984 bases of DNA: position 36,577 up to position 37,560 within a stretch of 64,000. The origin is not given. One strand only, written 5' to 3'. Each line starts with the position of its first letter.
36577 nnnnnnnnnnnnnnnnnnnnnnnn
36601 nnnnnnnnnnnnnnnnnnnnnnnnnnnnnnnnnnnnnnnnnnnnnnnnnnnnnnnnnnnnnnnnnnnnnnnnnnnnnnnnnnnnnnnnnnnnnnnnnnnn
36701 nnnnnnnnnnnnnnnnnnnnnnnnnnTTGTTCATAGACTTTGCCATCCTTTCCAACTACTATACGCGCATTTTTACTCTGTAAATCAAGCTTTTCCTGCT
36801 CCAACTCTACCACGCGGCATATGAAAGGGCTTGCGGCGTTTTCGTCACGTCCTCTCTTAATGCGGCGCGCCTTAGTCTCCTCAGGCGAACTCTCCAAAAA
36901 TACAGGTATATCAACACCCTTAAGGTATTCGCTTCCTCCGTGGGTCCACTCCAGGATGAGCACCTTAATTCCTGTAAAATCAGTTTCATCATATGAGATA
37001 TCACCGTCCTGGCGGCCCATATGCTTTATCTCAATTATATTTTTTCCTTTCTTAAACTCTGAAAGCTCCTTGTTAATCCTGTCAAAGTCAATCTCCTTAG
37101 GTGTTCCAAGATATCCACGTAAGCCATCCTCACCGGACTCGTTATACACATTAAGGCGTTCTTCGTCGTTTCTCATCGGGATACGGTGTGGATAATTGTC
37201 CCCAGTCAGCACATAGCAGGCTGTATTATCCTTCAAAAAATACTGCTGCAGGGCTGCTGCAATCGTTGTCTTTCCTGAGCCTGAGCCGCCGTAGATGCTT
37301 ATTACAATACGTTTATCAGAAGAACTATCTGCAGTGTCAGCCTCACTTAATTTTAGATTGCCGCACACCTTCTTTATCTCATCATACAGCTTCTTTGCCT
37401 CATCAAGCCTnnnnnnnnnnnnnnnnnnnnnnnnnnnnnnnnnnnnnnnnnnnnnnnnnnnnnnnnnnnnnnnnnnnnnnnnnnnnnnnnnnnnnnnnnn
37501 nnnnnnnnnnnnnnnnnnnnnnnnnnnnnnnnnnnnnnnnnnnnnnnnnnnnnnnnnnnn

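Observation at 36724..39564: GH36 alpha-galactosidase fused in-frame to a uridine-kinase/PRK-family P-loop kinase domain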

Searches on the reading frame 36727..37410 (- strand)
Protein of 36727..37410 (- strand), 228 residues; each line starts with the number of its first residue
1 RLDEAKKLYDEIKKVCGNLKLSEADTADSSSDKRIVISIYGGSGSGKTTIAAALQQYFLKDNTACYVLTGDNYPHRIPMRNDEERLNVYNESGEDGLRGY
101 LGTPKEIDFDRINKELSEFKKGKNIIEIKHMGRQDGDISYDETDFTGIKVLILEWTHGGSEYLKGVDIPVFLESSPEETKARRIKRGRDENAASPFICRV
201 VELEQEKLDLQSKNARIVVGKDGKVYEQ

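Call 6: find_homologous_proteins(query=window:36727-37410:-)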
Query window:36727-37410:- (228 aa): 268 proteins with E <= 0.001 among 1271 candidates; the best 120 are listed.
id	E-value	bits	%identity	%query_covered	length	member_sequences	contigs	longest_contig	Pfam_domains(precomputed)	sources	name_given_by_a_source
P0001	1.5e-142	491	97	100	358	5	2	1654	PF00485.25,PF16874.12,PF01583.27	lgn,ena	-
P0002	2.1e-142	491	97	100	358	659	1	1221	PF00485.25,PF16874.12,PF01583.27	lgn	-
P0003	7.9e-118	410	83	99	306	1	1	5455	PF06689.20,PF13238.13,PF01583.27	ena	-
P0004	8.9e-100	351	98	71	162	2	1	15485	-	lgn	-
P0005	1.5e-98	347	70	100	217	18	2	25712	PF00485.25,PF01583.27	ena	-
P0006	5.3e-97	342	69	100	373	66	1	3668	PF00485.25,PF02065.25,PF16874.12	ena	-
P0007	6.9e-95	335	67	99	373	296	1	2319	PF00485.25,PF02065.25,PF16874.12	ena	-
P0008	2.9e-94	333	67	100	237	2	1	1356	PF00485.25,PF13238.13,PF01583.27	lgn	-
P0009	5.1e-93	329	66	99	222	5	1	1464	-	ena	-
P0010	4.1e-91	323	66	99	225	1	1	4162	PF00485.25,PF00005.34,PF13671.13,PF13238.13,PF20720.4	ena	-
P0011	5.8e-91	322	73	84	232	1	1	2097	PF00485.25,PF00005.34,PF01583.27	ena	-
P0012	1.7e-87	311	72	85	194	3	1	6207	PF00485.25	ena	-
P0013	2.1e-87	311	62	100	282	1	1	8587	PF00485.25,PF01583.27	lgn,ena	-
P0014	6.7e-87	309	63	100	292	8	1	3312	PF00485.25,PF16874.12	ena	-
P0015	2.0e-84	301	73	78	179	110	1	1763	-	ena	-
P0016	3.1e-83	297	71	82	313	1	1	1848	PF00485.25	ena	-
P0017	6.4e-83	296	72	81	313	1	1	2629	PF00485.25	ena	-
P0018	2.8e-82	294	72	79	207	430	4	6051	PF00485.25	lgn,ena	-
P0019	3.7e-81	290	71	79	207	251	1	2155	PF00485.25,PF01583.27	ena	-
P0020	6.2e-81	290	71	81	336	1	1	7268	PF00485.25,PF01583.27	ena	-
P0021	2.5e-80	288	70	81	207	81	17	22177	PF00485.25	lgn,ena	-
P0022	1.2e-78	282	70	79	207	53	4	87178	PF00485.25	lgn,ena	-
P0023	7.6e-77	276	56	100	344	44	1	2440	PF00485.25,PF13238.13,PF16874.12,PF20720.4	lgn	-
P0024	7.0e-76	273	56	100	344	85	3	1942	PF00485.25,PF16874.12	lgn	-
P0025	6.8e-75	270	57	98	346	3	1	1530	PF00485.25,PF16874.12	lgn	-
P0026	1.4e-74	269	60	86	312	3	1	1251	PF00485.25,PF16874.12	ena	-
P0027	4.3e-74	267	60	95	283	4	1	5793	PF00485.25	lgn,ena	-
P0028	1.4e-73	265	56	100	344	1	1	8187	PF00485.25,PF16874.12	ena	-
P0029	1.6e-73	265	70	74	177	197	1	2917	PF00485.25,PF01583.27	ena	-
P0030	8.3e-73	263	56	98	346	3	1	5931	PF00485.25,PF16874.12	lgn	-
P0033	8.8e-67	243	54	88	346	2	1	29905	PF00485.25,PF16874.12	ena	-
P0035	2.7e-64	235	64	70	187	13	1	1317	PF00485.25,PF13238.13,PF20720.4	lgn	-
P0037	2.1e-63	232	69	65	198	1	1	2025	PF06414.19,PF00485.25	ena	-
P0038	1.9e-62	229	95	48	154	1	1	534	PF00485.25,PF01583.27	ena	-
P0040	1.2e-60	223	64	70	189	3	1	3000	PF06414.19,PF00485.25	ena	-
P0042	3.9e-59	218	72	58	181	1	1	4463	PF00485.25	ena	-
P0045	9.0e-59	217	53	85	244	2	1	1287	PF00485.25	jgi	-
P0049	5.4e-58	215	52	84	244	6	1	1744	PF00485.25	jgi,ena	-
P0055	8.4e-57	211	51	83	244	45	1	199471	PF00485.25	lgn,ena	-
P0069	3.7e-55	205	50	83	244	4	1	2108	PF00485.25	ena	-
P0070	4.3e-55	205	49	84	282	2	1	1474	PF00485.25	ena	-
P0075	1.7e-54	203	49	85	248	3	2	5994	PF00485.25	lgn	-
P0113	2.3e-51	193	47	84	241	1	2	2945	PF00485.25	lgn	-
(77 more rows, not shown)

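Call 19: find_related_loci(query=A1, collection=genome_contigs, flank=8000)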
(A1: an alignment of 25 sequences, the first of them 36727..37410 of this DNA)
Query A1 (228 aa) in genome_contigs; peptide patterns used: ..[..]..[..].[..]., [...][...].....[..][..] (x = any residue, [..] = any of these).
600 stretches matched a pattern (row limit reached: there are more); 590 encode a relative of the query (tblastn E <= 1e-3); the best 80 are kept; 80 distinct loci.
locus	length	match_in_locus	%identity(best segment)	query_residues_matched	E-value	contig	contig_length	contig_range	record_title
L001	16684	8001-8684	97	1-228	2e-149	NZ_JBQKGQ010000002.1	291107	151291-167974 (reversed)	Agathobacter sp. LCP21S3_B2 contig00002, whole genome shotgun sequence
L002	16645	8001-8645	70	2-228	3e-107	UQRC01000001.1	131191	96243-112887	uncultured Lachnobacterium sp. isolate UMGS570 genome assembly, contig: NODE_42_length_131191_cov_4.676367, whole genome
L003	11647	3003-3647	69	2-227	3e-105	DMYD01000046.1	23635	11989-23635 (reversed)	MAG TPA_asm: Roseburia sp. isolate UBA10666 contig_1366, whole genome shotgun sequence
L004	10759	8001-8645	68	2-227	4e-104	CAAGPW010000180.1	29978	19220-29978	MAG TPA_asm: Lachnospiraceae bacterium, isolate HGM12119, WGS project CAAGPW010000000 data, contig: SRS820611_2_k75_1419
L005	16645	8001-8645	68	2-227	2e-103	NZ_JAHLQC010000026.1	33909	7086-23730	Falcatimonas sp. MSJ-15 L-15_ctg026, whole genome shotgun sequence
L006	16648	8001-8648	67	2-228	5e-103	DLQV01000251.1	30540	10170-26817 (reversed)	MAG TPA_asm: Lachnospiraceae bacterium UBA7598 UBA7598_contig_4152, whole genome shotgun sequence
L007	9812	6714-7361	67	2-228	1e-102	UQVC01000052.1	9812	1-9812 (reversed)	uncultured Ruminococcus sp. isolate UMGS669 genome assembly, contig: NODE_2200_length_9812_cov_72.2128, whole genome sho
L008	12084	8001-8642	64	2-228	3e-100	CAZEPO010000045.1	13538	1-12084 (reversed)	MAG TPA_asm: uncultured Lachnospiraceae bacterium isolate SRP350583_co2_359 genome assembly, contig: NODE_6734_length_13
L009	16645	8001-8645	67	2-227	3e-96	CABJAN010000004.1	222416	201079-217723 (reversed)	Firmicutes bacterium isolate MGYG-HGUT-00119 genome assembly, contig: .20298_3_35.4, whole genome shotgun sequence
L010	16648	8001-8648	68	2-228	4e-96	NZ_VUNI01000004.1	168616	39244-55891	Roseburia porci strain MUC/MUC-530-WT-4D seq4, whole genome shotgun sequence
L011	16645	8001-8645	68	2-227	8e-96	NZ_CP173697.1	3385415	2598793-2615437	Roseburia faecis strain JCM 17581 chromosome, complete genome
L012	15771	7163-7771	65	2-215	3e-91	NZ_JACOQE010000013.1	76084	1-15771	Blautia intestinalis strain 27-44 A2744_ctg013, whole genome shotgun sequence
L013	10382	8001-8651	63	2-228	4e-88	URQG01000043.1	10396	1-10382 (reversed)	uncultured Lachnobacterium sp. isolate UMGS1239 genome assembly, contig: NODE_933_length_10396_cov_5.472778, whole genom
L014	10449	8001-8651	63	2-228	4e-87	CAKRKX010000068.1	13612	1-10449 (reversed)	MAG: uncultured Agathobacter sp. isolate REFINED_METABAT215_TOP10_CONTIGS_1500_ASSEMBLY_K77_MERGED__Hadza_PheChl_Fiber-H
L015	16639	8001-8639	57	1-227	3e-84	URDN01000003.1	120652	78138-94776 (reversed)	uncultured Lachnospiraceae bacterium isolate UMGS894 genome assembly, contig: NODE_21_length_120652_cov_5.539906, whole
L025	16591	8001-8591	49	34-228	7e-63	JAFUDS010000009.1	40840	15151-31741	MAG: Clostridia bacterium isolate RGIG4401 Roe_deer_Omasum-2__c1327, whole genome shotgun sequence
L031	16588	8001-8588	48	30-225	1e-60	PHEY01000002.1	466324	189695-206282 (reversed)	MAG: Actinobacteria bacterium HGW-Actinobacteria-2 08E140C01_scaffold_23, whole genome shotgun sequence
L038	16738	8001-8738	39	28-225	1e-58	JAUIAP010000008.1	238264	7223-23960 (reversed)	MAG: Anaerolineae bacterium isolate 5_bin.52 NODE_70_length_238264_cov_2.294780, whole genome shotgun sequence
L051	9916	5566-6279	41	32-225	8e-57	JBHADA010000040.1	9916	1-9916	MAG: Arachnia sp. isolate Meta-D_MAG_86 Meta-D__74753, whole genome shotgun sequence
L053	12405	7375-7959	45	25-219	1e-56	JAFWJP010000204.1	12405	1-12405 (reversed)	MAG: Solobacterium sp. isolate RGIG5799 Sheep_Ileum.Co__c547106, whole genome shotgun sequence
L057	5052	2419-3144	43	30-225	3e-56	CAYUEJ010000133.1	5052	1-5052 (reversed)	MAG TPA_asm: uncultured Candidatus Epulonipiscium sp. isolate SRP294416_co2_654 genome assembly, contig: NODE_32144_leng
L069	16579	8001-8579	48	33-225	1e-55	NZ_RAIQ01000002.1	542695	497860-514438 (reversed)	Butyrivibrio sp. X503 NODE_2_length_542695_cov_150.601, whole genome shotgun sequence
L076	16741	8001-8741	39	25-225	1e-55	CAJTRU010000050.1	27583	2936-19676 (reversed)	MAG TPA_asm: uncultured Lachnospiraceae bacterium isolate MGBC111501 genome assembly, contig: MGBC111501.50, whole genom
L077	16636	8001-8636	43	5-224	4e-55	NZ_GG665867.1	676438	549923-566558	Shuttleworthella satelles DSM 14600 Scfld1, whole genome shotgun sequence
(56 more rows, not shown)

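Call 38: search_protein_families(library=pfam, proteins=[L031:7809-10310:+, L051:5287-7986:+, L057:2245-4869:+, L076:7734-8807:+, L025:7710-8615:+], max_evalue=0.001)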
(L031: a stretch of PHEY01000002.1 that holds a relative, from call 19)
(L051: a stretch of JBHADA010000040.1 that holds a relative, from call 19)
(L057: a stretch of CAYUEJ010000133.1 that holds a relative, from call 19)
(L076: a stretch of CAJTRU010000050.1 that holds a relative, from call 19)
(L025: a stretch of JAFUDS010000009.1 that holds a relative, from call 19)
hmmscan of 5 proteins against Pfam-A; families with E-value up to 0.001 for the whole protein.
L031:7809-10310:+ (833 aa): 0 families

L051:5287-7986:+ (899 aa): 1 family
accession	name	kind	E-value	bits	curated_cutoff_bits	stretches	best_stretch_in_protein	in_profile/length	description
PF13191.12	AAA_16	-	3.2e-05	24.9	32.6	1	88-180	15-109/167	AAA ATPase domain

L057:2245-4869:+ (874 aa): 0 families

L076:7734-8807:+ (357 aa): 1 family
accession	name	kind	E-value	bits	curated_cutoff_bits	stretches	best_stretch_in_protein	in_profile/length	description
PF01583.26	APS_kinase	-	0.0007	20.1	21.1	0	100-137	3-40/152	Adenylylsulphate kinase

L025:7710-8615:+ (301 aa): 2 families
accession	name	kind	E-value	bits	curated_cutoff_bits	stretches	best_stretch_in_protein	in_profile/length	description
PF00485.24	PRK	-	0.00035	20.9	22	1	100-225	1-122/196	Phosphoribulokinase / Uridine kinase family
PF01583.26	APS_kinase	-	0.00063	20.2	21.1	0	99-141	3-45/152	Adenylylsulphate kinase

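Call 43: search_protein_families(library=pfam, proteins=[L069:1624-3003:+, L069:3119-4006:+, L069:4003-4833:+, L069:4834-5787:-, L069:5744-6589:+, L069:6954-7820:+, L069:10153-11259:+, L069:11352-12260:+, L069:12422-14107:+, L069:14133-14807:+], max_evalue=0.00001)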
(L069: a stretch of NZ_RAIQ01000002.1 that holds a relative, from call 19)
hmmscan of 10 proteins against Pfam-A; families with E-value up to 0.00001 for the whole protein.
L069:1624-3003:+ (459 aa): 2 families
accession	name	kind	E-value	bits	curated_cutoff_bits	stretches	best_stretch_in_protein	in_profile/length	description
PF01547.30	SBP_bac_1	-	2.1e-17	64.5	26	1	71-372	7-306/307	Bacterial extracellular solute-binding protein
PF13416.11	SBP_bac_8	-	4.4e-17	63.2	27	1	77-383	2-259/279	Bacterial extracellular solute-binding protein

L069:3119-4006:+ (295 aa): 1 family
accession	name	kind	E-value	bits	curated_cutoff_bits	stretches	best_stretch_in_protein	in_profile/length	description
PF00528.27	BPD_transp_1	-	4.1e-16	59.7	26.4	1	88-289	2-180/184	Binding-protein-dependent transport system inner membrane component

L069:4003-4833:+ (276 aa): 1 family
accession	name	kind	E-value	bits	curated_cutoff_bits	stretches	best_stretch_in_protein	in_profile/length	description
PF00528.27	BPD_transp_1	-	3.3e-18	66.5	26.4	1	87-262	1-175/184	Binding-protein-dependent transport system inner membrane component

L069:4834-5787:- (317 aa): 2 families
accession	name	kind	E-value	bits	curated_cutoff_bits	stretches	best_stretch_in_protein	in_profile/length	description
PF12833.13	HTH_18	-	2.2e-20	73.1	33.6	1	236-314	1-79/80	Helix-turn-helix domain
PF00165.29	HTH_AraC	-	3.3e-13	49.8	26.6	0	223-264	1-42/42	Bacterial regulatory helix-turn-helix proteins, AraC family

L069:5744-6589:+ (281 aa): 1 family
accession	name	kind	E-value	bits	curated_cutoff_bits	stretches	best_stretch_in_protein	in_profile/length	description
PF01784.24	DUF34_NIF3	-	9.8e-23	81.5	23.4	1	32-274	27-254/256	Duf34/NIF3 (NGG1p interacting factor 3)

L069:6954-7820:+ (288 aa): 1 family
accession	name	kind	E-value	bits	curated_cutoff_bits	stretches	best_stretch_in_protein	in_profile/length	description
PF00756.26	Esterase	-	3.1e-17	63.6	22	1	62-279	22-246/251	Putative esterase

L069:10153-11259:+ (368 aa): 1 family
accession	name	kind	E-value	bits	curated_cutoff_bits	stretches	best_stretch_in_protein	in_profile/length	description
PF00756.26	Esterase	-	7.5e-19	68.9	22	1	138-358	10-244/251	Putative esterase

L069:11352-12260:+ (302 aa): 0 families

L069:12422-14107:+ (561 aa): 4 families
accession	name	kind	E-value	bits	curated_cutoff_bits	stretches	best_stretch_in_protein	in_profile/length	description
PF01943.22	Polysacc_synt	-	3.4e-19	69.8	28.2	1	10-314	2-271/274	Polysaccharide biosynthesis protein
PF03023.19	MurJ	-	6.1e-17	61.8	27.4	1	117-496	96-447/451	Lipid II flippase MurJ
PF01554.23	MatE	-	4.3e-11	43.2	24.9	1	293-418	36-160/161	MatE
PF13440.11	Polysacc_synt_3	-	1.5e-07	31.4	23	0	285-359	212-284/293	Polysaccharide biosynthesis protein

L069:14133-14807:+ (224 aa): 0 families

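Call 44: search_protein_families(library=pfam, proteins=[L077:2106-3578:+, L077:3775-4710:+, L077:5229-6158:+, L077:6207-7784:+, L077:4771-5400:-, L077:10856-11392:+, L077:11624-12229:+, L077:12662-13462:+, L077:13353-14138:+, L077:14196-16082:+], max_evalue=0.00001)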
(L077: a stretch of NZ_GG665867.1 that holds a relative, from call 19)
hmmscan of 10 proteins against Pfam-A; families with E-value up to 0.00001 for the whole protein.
L077:2106-3578:+ (490 aa): 2 families
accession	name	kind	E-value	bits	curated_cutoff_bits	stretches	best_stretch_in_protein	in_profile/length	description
PF16403.11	Bact_surface_Ig-like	-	6.5e-34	116.3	27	2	194-264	1-71/71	Bacterial surface protein, Ig-like domain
PF01522.26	Polysacc_deac_1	-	5.7e-28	97.8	23.1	1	280-392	3-115/124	Polysaccharide deacetylase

L077:3775-4710:+ (311 aa): 2 families
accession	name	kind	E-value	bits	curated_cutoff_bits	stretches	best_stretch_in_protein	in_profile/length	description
PF02737.24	3HCDH_N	-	1.8e-36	126.1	22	1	5-210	1-179/180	3-hydroxyacyl-CoA dehydrogenase, NAD binding domain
PF00725.27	3HCDH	-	2e-19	70.4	22.1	1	213-311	1-97/97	3-hydroxyacyl-CoA dehydrogenase, C-terminal domain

L077:5229-6158:+ (309 aa): 1 family
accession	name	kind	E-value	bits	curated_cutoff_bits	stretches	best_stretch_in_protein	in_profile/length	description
PF04445.19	SAM_MT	-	2.8e-45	155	26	1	141-297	74-228/230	Putative SAM-dependent methyltransferase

L077:6207-7784:+ (525 aa): 1 family
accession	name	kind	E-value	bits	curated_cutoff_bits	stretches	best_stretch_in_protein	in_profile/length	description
PF00342.24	PGI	-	5.3e-122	408.3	22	1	51-512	2-470/486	Phosphoglucose isomerase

L077:4771-5400:- (209 aa): 0 families

L077:10856-11392:+ (178 aa): 0 families

L077:11624-12229:+ (201 aa): 0 families

L077:12662-13462:+ (266 aa): 1 family
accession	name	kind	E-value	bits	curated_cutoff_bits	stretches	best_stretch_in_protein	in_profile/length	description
PF02492.25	cobW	-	2.5e-21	76.5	20.7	1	41-199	4-178/180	CobW/HypB/UreG, nucleotide-binding domain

L077:13353-14138:+ (261 aa): 1 family
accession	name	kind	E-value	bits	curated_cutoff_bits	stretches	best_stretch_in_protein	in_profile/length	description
PF02492.25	cobW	-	4.9e-16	59.3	20.7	1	65-232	3-177/180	CobW/HypB/UreG, nucleotide-binding domain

L077:14196-16082:+ (628 aa): 4 families
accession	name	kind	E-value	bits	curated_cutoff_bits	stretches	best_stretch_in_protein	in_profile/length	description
PF02878.22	PGM_PMM_I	-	1.6e-35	122.2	22.5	1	64-208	3-136/138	Phosphoglucomutase/phosphomannomutase, alpha/beta/alpha domain I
PF02879.22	PGM_PMM_II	-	7.3e-20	71.9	29.3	1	235-336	2-98/103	Phosphoglucomutase/phosphomannomutase, alpha/beta/alpha domain II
PF02880.22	PGM_PMM_III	-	4.8e-16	59.3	20.7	1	413-514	21-115/115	Phosphoglucomutase/phosphomannomutase, alpha/beta/alpha domain III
PF00408.26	PGM_PMM_IV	-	1.3e-07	32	23.1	1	570-610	22-60/68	Phosphoglucomutase/phosphomannomutase, C-terminal domain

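Call 45: predict_structure(alignment_id=A2)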
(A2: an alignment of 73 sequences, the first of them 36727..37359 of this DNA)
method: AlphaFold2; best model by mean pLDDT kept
length: 211 residues; sequences in the alignment: 73
mean_pLDDT: 89.5   pTM: 0.86
mean pLDDT of the five models: 89.5, 88.0, 87.9, 87.4, 87.4
residues with pLDDT >= 90: 143; 70-90: 50; 50-70: 13; < 50: 5
segments of 3 or more residues with pLDDT < 50: none
pLDDT, mean of each block of 10 residues (from residue 1): 52 75 92 93 92 93 90 97 96 98 97 90 96 96 97 91 81 77 93 95 89 85
secondary structure, 60 per line:
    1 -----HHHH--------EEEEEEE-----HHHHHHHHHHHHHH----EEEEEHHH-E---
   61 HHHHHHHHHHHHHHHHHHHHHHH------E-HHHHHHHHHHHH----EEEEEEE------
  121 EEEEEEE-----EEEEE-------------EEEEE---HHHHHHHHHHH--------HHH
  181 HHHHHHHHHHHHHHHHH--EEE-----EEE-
elements in order: H6-9 E18-24 H30-43 E48-52 H61-83 H92-103 E108-114 E121-127 E133-137 E151-155 H159-169 H178-197 E200-202 E208-210

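Call 47: fold_search(model_id=the predicted structure, library=pdb)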
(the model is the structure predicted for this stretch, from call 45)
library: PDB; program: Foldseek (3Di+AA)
matches with E <= 10: 1583; with E <= 0.001: 148
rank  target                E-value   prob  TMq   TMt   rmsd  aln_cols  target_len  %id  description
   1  3w8r_B                7.6e-09  1.00  0.67  0.68   4.0       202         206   23  Mutant structure of Thermus thermophilus HB8 uridine-cytidine kinase (released 2014-03-26)
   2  1ufq_A                1.7e-08  1.00  0.66  0.66   4.3       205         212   18  Crystal structure of ligand-free human uridine-cytidine kinase 2 (released 2004-05-04)
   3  7sql_C                1.8e-08  1.00  0.65  0.65   5.0       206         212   17  Crystal structure of human uridine-cytidine kinase 2 complexed with a weak small molecule inhibitor (released 2022-10-12)
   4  6pwz_A                1.8e-08  1.00  0.61  0.61   5.2       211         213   18  Crystal structure of human uridine-cytidine kinase 2 complexed with 2'-azidocytidine (released 2020-07-29)
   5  1ufq_B                2.2e-08  1.00  0.65  0.66   4.8       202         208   18  Crystal structure of ligand-free human uridine-cytidine kinase 2 (released 2004-05-04)
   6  3w8r_A                2.4e-08  1.00  0.65  0.66   3.9       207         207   23  Mutant structure of Thermus thermophilus HB8 uridine-cytidine kinase (released 2014-03-26)
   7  5b3f_A                2.6e-08  1.00  0.69  0.49   3.3       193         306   18  Crystal structure of phosphoribulokinase from Methanospirillum hungatei (released 2017-01-18)
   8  1uj2_A                2.6e-08  1.00  0.63  0.62   4.8       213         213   18  Crystal structure of human uridine-cytidine kinase 2 complexed with products, CMP and ADP (released 2004-05-04)
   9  3asz_B                3.1e-08  1.00  0.62  0.62   4.3       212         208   22  CMP-complex structure of uridine kinase from Thermus thermophilus HB8 (released 2011-06-01)
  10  6n53_A                3.3e-08  1.00  0.67  0.68   3.6       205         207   18  Crystal structure of human uridine-cytidine kinase 2 complexed with 2'-azidouridine monophosphate (released 2019-11-27)
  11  6n54_A                3.3e-08  1.00  0.65  0.65   3.8       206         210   18  Crystal structure of human uridine-cytidine kinase 2 complexed with 2'-azidocytidine monophosphate (released 2019-11-27)
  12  6n55_C                3.5e-08  1.00  0.63  0.63   4.7       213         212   18  Crystal structure of human uridine-cytidine kinase 2 complexed with 2'-azidouridine (released 2019-11-27)
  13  9qkp_B                4.3e-08  1.00  0.64  0.46   3.8       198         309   19  Structure of the cyanobacteria specific PRK from Chroococcidiopsis (Hyella disjuncta) PCC 6712 (P41212 crystal form) (released 2026-04-08)
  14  6n55_E                4.8e-08  1.00  0.65  0.64   4.3       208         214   17  Crystal structure of human uridine-cytidine kinase 2 complexed with 2'-azidouridine (released 2019-11-27)
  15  9qko_A                5.8e-08  1.00  0.61  0.44   4.6       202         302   18  Structure of the cyanobacteria specific PRK from Chroococcidiopsis (Hyella disjuncta) PCC 6712 (P1 crystal form) (released 2026-04-08)
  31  5b3f_B                2.5e-07  1.00  0.67  0.48   3.7       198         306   18  Crystal structure of phosphoribulokinase from Methanospirillum hungatei (released 2017-01-18)
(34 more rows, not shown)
